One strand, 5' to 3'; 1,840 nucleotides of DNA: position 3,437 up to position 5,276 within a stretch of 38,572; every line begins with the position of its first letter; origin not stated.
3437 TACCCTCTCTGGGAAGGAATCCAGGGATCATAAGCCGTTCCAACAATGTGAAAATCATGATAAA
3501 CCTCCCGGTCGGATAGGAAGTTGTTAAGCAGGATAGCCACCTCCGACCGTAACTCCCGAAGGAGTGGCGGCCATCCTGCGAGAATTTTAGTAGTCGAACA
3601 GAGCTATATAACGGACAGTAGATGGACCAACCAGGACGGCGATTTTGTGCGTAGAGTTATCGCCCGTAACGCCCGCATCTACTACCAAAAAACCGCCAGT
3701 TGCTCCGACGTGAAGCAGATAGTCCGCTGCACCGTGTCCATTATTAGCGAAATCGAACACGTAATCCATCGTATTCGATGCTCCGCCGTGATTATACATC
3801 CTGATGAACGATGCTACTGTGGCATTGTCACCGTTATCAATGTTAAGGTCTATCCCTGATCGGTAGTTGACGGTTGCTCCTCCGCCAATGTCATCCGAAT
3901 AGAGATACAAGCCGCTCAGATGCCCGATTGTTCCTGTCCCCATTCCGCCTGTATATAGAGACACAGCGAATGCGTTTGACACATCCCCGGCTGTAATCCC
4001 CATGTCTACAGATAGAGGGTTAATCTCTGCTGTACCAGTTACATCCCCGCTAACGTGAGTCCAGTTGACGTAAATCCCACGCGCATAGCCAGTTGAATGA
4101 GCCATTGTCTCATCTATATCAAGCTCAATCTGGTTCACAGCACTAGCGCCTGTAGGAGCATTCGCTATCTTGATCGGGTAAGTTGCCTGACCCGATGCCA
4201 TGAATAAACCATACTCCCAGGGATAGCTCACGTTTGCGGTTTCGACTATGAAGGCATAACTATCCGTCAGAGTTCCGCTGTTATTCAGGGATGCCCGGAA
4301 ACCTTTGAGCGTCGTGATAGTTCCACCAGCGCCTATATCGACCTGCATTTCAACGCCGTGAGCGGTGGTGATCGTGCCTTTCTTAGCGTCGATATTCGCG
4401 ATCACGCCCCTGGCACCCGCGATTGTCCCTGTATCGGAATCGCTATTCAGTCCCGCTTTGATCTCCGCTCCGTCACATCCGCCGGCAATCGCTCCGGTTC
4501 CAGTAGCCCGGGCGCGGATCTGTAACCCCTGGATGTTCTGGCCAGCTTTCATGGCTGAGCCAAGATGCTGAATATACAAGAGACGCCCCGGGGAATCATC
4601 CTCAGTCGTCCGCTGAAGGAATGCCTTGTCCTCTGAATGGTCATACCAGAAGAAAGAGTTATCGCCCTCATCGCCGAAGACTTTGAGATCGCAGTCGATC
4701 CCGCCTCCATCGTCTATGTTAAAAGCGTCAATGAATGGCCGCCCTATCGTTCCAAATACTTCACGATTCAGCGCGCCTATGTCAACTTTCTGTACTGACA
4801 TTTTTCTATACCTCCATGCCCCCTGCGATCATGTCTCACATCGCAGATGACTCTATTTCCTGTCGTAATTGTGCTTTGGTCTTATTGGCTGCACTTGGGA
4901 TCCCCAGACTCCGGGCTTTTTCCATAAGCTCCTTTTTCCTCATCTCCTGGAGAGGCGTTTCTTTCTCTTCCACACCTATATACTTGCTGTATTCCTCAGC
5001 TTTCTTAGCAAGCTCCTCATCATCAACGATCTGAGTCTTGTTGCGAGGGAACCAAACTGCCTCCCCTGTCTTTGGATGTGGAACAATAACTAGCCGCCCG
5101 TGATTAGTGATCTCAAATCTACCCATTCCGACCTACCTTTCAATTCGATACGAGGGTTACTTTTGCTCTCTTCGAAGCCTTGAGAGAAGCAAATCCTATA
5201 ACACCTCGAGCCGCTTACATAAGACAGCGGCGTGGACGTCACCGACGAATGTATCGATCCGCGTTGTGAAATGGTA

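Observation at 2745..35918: Dispersed family of a 33-nt imperfect palindrome (~15 copies) that no annotated feature explains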

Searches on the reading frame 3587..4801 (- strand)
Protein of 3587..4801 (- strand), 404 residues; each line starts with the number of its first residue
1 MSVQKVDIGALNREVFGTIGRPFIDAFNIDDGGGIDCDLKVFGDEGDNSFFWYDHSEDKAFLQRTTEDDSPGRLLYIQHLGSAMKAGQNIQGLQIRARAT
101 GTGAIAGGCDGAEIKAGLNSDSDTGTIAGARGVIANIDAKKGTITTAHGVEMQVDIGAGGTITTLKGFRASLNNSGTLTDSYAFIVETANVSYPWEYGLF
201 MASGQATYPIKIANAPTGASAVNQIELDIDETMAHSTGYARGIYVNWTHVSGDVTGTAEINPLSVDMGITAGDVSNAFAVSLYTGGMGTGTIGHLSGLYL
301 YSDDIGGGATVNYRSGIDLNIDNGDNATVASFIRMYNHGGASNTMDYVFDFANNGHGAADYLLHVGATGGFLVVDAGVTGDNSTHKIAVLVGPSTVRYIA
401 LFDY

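Call 30: find_encoding_contigs(protein=window:3587-4801:-, flank=10000, max_places=4)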
Protein window:3587-4801:- (404 aa): 3 contigs read that carry it; 2 places shown.
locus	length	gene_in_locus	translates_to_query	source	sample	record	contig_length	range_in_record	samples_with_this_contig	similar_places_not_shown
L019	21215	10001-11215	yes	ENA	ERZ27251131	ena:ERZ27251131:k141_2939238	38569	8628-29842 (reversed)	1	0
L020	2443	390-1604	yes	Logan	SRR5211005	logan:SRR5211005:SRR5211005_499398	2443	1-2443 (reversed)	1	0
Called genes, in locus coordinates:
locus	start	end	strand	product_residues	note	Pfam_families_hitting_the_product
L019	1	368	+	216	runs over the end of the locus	-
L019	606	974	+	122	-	PF08291:Peptidase_M15_3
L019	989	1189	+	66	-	-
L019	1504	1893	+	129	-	-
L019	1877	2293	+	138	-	PF03592:Terminase_2 (weak)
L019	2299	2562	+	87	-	-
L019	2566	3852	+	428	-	PF04466:Terminase_3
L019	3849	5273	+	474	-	PF04860:Phage_portal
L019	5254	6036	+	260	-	PF04233:Phage_Mu_F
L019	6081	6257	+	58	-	-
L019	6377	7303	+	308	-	PF14550:Peptidase_S78_2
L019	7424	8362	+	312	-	-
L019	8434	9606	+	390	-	-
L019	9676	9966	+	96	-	-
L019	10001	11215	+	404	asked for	-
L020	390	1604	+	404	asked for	-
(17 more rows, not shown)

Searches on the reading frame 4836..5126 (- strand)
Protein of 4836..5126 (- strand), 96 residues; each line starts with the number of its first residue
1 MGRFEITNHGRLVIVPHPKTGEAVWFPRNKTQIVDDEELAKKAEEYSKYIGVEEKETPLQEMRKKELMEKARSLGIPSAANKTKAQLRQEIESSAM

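Call 10: search_protein_families(library=phrogs, proteins=[window:4836-5126:-], max_evalue=0.001)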
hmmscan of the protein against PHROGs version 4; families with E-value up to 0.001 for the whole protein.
window:4836-5126:- (96 aa): 3 families
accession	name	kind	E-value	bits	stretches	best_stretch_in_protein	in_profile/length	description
phrog_3281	-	DNA, RNA and nucleotide metabolism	7.9e-07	30.4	1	21-93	25-102/107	endonuclease VII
phrog_2724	-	unknown function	2.2e-05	25.9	1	29-93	8-80/83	-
phrog_390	-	transcription regulation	3.6e-05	25.1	1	26-93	25-95/97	Arc-like repressor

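Call 11: search_protein_families(library=pfam, proteins=[window:4836-5126:-], max_evalue=0.01)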
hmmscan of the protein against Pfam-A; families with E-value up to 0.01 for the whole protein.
window:4836-5126:- (96 aa): 2 families
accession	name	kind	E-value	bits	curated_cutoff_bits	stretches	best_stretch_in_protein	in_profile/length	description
PF07498.18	Rho_N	-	0.0006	20.2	24.9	1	59-87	2-30/43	Rho termination factor, N-terminal domain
PF18953.6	SAP_new25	-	0.0074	16.3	26.3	0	64-92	10-36/51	SAP domain-containing new25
